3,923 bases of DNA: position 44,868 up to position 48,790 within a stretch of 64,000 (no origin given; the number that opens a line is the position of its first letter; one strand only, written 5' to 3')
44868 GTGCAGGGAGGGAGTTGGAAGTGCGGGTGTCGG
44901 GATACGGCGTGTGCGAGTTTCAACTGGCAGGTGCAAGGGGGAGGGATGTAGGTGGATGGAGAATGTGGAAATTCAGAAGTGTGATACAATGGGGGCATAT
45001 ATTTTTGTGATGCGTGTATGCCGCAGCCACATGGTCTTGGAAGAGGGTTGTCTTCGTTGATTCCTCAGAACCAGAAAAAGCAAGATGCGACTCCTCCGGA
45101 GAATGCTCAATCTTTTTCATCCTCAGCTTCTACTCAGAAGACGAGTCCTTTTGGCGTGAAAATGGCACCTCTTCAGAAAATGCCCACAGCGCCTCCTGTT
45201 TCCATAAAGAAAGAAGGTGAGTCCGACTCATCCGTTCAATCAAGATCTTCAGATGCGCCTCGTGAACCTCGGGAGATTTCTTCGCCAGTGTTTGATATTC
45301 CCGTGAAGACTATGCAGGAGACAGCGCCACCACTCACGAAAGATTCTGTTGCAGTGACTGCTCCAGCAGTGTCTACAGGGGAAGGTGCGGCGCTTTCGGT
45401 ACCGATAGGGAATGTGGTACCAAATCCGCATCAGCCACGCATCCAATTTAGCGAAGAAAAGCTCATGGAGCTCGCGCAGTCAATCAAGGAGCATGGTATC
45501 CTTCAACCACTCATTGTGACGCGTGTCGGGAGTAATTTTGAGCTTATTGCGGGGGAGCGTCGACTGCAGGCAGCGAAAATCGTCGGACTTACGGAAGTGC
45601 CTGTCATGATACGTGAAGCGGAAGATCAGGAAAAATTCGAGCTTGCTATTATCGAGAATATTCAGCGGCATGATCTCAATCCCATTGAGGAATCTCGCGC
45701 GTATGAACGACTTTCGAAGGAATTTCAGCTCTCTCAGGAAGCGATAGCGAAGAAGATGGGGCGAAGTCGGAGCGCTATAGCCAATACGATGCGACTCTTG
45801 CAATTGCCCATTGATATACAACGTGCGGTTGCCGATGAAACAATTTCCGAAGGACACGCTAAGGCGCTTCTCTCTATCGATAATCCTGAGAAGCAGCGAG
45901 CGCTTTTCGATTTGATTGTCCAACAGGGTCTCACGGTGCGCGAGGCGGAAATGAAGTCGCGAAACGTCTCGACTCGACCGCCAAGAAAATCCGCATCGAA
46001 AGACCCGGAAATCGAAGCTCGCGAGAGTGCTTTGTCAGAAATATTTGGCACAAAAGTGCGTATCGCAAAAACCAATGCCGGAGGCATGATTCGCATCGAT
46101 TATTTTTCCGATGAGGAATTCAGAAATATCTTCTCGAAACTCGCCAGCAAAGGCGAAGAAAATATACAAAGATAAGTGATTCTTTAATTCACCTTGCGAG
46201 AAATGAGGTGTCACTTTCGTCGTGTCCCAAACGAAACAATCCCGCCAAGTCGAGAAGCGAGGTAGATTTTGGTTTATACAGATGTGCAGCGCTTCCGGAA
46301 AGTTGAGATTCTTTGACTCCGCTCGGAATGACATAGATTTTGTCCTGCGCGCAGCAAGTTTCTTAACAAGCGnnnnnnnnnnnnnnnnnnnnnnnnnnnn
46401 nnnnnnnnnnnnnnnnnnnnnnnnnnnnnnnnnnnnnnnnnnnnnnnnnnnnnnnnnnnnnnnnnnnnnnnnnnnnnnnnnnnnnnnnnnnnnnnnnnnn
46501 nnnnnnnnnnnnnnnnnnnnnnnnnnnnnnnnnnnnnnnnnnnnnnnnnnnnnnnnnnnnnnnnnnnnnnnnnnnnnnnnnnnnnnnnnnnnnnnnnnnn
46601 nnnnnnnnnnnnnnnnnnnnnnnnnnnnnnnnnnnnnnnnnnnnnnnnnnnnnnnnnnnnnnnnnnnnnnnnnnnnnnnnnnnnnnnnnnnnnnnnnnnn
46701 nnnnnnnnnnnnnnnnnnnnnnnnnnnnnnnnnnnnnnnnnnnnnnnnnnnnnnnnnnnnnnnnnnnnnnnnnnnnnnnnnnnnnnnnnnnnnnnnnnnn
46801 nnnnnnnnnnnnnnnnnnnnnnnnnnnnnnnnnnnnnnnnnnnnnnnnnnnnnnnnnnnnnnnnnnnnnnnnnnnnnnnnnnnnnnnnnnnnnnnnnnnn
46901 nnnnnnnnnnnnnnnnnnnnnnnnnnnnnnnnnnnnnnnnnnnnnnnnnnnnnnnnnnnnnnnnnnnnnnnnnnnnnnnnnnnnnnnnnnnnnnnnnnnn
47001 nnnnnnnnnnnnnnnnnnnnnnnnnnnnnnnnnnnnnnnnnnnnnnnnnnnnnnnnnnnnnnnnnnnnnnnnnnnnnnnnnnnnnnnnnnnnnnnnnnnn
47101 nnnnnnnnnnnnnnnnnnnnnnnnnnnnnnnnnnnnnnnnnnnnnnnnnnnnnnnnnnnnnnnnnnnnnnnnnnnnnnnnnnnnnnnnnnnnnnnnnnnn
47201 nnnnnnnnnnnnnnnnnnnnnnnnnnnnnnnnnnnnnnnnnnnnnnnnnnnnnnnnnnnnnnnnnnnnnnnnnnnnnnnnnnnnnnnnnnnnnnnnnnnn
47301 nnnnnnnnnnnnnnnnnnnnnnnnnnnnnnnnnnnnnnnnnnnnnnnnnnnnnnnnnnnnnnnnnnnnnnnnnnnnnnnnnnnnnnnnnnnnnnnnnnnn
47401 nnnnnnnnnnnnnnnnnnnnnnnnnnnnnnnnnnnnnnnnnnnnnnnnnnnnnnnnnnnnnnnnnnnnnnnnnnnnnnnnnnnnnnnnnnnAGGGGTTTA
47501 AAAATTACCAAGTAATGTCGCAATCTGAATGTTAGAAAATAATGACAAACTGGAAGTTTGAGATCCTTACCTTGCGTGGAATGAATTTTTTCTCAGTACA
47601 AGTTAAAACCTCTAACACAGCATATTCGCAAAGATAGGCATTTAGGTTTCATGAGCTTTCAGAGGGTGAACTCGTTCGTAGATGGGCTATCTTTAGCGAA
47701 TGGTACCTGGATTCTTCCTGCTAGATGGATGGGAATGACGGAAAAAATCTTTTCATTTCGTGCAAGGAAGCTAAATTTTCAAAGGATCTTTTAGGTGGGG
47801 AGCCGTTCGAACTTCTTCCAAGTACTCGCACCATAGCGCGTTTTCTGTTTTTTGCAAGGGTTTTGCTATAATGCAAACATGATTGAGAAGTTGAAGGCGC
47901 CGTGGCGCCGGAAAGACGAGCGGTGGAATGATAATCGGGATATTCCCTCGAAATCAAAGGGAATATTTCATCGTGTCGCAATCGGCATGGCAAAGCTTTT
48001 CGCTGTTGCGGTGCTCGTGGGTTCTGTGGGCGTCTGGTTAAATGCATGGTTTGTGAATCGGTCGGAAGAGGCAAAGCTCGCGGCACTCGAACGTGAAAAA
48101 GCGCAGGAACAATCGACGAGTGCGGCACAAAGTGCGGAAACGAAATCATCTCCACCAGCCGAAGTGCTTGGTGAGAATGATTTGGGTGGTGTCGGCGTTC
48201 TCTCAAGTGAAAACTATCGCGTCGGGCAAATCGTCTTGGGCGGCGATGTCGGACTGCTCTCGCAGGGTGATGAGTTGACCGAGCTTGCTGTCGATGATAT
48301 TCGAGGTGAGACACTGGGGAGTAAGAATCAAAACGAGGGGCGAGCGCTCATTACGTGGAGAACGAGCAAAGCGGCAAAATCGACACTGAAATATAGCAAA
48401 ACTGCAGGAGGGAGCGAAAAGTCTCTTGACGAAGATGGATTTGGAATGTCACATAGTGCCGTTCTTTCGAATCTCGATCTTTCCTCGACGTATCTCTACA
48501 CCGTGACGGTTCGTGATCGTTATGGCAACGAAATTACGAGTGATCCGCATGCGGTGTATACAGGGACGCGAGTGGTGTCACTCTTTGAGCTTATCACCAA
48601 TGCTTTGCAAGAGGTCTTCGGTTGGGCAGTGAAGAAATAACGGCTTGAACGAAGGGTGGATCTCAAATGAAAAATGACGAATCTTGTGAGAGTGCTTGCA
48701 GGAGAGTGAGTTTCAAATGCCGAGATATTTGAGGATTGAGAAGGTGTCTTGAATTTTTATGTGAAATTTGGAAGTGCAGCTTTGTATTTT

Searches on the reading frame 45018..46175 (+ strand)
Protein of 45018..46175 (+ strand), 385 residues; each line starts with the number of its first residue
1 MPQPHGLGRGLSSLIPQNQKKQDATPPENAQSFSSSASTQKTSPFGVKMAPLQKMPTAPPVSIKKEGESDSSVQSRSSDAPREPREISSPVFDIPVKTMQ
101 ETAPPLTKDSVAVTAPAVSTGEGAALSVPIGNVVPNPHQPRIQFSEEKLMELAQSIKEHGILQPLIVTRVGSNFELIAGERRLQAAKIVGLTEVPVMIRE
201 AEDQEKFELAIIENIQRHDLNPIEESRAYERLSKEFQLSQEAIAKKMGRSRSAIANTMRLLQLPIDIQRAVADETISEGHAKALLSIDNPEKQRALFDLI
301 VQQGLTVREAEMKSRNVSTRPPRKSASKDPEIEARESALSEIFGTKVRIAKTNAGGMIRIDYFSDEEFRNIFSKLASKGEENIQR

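Call 11: search_protein_families(library=pfam, proteins=[window:45018-46175:+], max_evalue=0.001)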
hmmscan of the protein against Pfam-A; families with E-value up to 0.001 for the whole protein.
window:45018-46175:+ (385 aa): 4 families
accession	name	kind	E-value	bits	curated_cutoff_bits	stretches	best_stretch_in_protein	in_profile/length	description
PF17762.8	HTH_ParB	-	4.3e-35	120.4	22.6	1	219-316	2-99/102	ParB HTH domain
PF02195.25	ParB_N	-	4.2e-30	104.1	26.3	1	127-216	5-95/95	ParB N-terminal domain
PF23552.2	ParB_C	-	1e-07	31.7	23.8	1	328-375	1-49/50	ParB dimerisation domain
PF08281.18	Sigma70_r4_2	-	0.00055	20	25.7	0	232-258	21-47/54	Sigma-70, region 4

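Call 14: find_encoding_contigs(protein=window:45018-46175:+, flank=10000, max_places=6)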
Protein window:45018-46175:+ (385 aa): 5 contigs read that carry it; 5 places shown.
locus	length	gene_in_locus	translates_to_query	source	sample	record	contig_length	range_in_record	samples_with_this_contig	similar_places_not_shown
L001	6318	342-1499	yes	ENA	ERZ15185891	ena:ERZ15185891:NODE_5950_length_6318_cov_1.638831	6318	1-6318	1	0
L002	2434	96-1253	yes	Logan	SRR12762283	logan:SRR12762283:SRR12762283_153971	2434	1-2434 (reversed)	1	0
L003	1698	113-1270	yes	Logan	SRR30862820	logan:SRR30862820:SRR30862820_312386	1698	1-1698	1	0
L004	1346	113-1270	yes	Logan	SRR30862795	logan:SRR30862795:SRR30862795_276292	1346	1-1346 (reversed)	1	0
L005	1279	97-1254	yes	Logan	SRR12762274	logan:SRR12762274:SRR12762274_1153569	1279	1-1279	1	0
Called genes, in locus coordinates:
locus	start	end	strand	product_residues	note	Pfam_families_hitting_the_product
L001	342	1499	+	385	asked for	PF02195:ParB_N, PF17762:HTH_ParB, PF23552:ParB_C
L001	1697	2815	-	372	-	PF00483:NTP_transferase, PF22640:ManC_GMP_beta-helix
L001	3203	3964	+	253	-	-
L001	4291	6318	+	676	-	?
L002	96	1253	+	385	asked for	PF02195:ParB_N, PF17762:HTH_ParB, PF23552:ParB_C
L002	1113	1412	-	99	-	-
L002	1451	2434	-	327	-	?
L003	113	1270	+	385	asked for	PF02195:ParB_N, PF17762:HTH_ParB, PF23552:ParB_C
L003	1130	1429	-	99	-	-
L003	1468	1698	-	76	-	?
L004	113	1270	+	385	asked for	PF02195:ParB_N, PF17762:HTH_ParB, PF23552:ParB_C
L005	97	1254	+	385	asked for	PF02195:ParB_N, PF17762:HTH_ParB, PF23552:ParB_C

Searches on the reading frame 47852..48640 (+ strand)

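Call 47: search_protein_families(library=pfam, proteins=[window:47852-48640:+], max_evalue=0.001)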
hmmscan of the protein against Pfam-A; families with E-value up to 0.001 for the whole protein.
window:47852-48640:+ (262 aa): 1 family
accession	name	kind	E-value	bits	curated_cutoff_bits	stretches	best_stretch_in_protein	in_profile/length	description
PF16656.11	Pur_ac_phosph_N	-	0.0007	20.5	30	1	161-231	11-87/93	Purple acid Phosphatase, N-terminal domain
